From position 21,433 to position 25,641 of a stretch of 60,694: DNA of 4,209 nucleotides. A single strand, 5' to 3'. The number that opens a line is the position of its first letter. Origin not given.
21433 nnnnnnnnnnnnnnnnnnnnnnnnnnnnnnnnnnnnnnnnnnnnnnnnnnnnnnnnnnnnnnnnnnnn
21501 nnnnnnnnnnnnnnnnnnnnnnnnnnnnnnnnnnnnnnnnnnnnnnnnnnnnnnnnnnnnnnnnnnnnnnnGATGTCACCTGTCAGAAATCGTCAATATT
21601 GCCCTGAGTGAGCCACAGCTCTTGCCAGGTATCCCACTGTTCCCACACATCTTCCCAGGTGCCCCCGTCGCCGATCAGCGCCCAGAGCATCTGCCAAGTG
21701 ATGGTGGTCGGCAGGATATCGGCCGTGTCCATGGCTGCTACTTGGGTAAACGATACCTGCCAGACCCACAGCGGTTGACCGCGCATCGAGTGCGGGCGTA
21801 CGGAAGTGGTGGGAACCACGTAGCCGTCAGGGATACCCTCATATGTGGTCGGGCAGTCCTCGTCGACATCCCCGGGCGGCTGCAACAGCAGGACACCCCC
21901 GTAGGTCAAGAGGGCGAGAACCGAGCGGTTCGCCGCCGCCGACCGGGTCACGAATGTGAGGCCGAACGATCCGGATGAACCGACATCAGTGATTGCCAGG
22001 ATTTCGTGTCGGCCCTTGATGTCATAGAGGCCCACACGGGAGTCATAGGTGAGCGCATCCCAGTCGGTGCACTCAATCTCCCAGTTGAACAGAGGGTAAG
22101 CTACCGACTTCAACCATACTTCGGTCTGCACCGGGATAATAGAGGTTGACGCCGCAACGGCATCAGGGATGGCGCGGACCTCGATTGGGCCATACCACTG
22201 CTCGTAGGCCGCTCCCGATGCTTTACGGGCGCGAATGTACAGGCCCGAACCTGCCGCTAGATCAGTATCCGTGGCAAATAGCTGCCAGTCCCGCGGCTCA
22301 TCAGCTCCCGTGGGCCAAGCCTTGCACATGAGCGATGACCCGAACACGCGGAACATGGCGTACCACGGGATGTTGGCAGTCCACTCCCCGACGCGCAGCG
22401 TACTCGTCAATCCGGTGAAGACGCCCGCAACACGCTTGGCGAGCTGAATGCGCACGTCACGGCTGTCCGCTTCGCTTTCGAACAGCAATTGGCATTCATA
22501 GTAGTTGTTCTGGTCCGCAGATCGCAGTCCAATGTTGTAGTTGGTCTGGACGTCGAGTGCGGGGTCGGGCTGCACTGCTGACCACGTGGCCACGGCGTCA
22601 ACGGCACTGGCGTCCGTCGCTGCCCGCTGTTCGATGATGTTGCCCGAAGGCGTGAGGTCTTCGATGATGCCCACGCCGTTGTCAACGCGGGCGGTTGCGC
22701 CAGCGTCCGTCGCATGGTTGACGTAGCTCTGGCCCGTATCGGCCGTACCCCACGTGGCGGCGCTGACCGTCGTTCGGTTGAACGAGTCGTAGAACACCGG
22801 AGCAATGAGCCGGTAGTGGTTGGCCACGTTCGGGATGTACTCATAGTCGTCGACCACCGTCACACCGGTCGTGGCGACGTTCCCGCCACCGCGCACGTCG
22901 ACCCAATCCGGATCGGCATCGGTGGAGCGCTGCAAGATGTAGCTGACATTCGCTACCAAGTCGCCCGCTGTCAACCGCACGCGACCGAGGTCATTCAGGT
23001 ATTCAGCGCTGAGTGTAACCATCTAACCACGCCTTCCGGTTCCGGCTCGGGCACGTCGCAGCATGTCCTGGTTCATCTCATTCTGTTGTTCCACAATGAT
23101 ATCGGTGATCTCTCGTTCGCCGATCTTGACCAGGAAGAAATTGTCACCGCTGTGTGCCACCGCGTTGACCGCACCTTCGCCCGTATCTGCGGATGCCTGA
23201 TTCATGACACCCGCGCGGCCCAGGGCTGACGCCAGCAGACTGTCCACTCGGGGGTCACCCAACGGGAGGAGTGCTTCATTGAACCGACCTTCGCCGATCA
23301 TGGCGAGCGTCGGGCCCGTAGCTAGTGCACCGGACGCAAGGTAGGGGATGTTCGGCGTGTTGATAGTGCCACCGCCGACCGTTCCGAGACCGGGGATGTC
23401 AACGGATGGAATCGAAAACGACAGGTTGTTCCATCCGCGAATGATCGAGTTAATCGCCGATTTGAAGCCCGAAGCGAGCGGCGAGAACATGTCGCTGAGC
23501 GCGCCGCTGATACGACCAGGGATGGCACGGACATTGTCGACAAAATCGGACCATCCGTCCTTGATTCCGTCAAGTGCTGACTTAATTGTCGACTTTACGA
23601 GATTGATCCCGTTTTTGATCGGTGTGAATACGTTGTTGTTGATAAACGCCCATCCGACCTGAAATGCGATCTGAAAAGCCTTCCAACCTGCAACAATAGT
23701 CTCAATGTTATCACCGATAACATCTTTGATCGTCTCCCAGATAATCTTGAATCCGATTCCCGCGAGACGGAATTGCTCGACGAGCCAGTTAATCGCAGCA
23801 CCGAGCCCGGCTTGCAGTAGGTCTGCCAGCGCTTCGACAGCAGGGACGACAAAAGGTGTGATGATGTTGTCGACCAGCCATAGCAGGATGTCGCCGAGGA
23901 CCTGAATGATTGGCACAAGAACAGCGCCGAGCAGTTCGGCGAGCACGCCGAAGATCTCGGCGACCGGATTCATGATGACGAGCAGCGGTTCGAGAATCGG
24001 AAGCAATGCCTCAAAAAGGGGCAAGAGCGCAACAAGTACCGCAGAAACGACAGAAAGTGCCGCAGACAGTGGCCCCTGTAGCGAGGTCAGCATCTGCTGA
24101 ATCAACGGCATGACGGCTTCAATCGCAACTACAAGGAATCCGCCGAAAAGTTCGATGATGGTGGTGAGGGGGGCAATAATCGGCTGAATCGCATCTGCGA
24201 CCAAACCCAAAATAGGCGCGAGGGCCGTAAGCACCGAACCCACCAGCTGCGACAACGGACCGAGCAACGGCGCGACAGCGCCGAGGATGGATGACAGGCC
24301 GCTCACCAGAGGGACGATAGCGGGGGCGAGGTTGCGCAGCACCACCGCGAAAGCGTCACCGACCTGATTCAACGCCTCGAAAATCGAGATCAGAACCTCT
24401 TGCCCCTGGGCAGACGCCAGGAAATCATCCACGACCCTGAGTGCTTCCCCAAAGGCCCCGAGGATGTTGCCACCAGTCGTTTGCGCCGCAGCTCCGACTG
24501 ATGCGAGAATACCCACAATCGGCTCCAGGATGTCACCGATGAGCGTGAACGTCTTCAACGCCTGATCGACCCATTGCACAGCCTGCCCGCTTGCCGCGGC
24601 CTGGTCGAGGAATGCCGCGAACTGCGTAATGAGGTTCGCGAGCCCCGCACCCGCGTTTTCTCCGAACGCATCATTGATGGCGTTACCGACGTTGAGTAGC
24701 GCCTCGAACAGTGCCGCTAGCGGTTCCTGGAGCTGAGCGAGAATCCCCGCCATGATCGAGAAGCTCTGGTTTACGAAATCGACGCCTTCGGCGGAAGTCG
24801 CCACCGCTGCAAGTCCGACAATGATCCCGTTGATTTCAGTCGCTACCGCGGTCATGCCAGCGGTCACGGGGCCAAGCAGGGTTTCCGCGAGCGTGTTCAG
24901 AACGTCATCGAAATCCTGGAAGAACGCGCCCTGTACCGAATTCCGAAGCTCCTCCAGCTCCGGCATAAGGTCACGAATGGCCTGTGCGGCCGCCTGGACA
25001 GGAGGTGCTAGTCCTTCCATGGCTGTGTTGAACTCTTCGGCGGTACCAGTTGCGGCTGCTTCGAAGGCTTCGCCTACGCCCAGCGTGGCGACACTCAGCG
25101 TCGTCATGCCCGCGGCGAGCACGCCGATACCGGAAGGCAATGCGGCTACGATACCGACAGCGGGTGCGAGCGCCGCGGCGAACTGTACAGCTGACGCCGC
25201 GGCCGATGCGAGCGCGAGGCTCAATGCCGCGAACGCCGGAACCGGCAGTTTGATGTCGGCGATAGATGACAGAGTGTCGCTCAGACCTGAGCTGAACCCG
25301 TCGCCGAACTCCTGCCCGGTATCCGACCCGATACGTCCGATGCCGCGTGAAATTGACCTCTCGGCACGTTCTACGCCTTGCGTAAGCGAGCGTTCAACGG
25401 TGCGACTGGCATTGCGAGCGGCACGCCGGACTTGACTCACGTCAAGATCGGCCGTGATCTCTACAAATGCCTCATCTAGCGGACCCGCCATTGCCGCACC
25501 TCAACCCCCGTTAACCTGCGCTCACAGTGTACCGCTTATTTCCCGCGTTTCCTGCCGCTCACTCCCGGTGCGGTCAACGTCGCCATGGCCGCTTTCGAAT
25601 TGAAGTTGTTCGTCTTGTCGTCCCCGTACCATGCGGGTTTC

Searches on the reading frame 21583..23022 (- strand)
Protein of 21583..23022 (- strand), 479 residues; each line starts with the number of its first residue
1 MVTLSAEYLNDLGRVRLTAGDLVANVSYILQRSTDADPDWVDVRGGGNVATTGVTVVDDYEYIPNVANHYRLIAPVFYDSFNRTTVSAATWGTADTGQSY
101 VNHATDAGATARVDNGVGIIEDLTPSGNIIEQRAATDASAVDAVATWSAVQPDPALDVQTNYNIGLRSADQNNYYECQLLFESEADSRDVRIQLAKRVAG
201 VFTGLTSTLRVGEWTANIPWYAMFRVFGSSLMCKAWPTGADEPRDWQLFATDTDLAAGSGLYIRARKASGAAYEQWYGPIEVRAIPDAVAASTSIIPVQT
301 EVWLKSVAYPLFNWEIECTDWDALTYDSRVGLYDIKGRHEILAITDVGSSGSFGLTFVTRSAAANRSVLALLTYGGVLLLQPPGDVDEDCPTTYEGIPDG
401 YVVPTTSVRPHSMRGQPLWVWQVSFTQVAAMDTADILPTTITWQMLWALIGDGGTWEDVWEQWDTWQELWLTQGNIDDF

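Call 64: search_protein_families(library=phrogs, proteins=[window:21583-23022:-], max_evalue=0.00001)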
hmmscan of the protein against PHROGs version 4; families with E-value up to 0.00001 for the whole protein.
window:21583-23022:- (479 aa): 1 family
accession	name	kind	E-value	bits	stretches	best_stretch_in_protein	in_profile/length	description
phrog_24476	-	other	3.6e-12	45.9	1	74-259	826-1006/1066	phosphodiesterase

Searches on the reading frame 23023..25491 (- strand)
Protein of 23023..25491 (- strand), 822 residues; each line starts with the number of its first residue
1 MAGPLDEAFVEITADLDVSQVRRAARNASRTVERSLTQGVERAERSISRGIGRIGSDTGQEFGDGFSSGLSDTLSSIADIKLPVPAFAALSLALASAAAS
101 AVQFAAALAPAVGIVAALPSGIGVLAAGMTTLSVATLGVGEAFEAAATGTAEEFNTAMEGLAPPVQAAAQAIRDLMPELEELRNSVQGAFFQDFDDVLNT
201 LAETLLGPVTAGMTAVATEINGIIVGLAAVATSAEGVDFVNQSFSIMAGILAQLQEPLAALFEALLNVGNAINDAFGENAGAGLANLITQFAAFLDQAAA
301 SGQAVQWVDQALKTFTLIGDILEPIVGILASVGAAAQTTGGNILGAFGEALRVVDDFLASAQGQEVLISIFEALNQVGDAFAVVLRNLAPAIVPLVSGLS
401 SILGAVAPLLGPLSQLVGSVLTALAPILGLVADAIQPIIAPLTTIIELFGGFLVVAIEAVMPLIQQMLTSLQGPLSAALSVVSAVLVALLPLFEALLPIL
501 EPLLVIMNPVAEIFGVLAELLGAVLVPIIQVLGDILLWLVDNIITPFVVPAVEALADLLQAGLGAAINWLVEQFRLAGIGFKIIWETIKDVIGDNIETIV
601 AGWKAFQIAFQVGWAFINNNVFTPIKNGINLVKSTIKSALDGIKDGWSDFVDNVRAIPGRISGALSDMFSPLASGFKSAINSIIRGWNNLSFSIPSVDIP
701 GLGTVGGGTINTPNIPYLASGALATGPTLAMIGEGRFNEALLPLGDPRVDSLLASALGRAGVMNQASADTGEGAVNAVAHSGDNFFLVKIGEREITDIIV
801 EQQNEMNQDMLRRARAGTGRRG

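Call 64: search_protein_families(library=phrogs, proteins=[window:23023-25491:-], max_evalue=0.00001)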
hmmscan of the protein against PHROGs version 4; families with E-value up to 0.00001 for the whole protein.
window:23023-25491:- (822 aa): 19 families
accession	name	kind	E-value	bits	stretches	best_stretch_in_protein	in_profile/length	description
phrog_6090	-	tail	2e-58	199.1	1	147-601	453-905/1853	tail length tape measure protein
phrog_305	-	tail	2.7e-58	199.4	1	20-684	95-687/1001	tail length tape measure protein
phrog_4197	-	tail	4.6e-39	135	1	145-702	493-1100/1783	tail length tape measure protein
phrog_934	-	tail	6.2e-37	127.6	1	11-472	109-569/1988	tail length tape measure protein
phrog_6435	-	tail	9.5e-29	100.5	1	69-455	273-673/2090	tail length tape measure protein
phrog_1535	-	tail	1.1e-28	101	1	188-808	531-1142/1152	tail length tape measure protein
phrog_3547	-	tail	1.5e-25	90.3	1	146-516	305-676/1767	tail length tape measure protein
phrog_2337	-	tail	3.1e-17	63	1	22-338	112-421/1326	tail length tape measure protein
phrog_34082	-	tail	1.7e-14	54.4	1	581-761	378-545/579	tail length tape measure protein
phrog_1272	-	tail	4.2e-14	52.3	1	251-684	463-887/1606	tail length tape measure protein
phrog_58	-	tail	1.3e-13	51.2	1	69-817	304-1061/1544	tail length tape measure protein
phrog_4200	-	tail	1.8e-13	50.9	1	365-690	299-560/732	tail length tape measure protein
phrog_991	-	tail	9.9e-10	37.6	1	270-745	512-875/1966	tail length tape measure protein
phrog_167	-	tail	4.4e-09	35.6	1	584-736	878-1052/1555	tail length tape measure protein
phrog_5493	-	tail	1.4e-08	34.6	1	86-682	404-923/1102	tail length tape measure protein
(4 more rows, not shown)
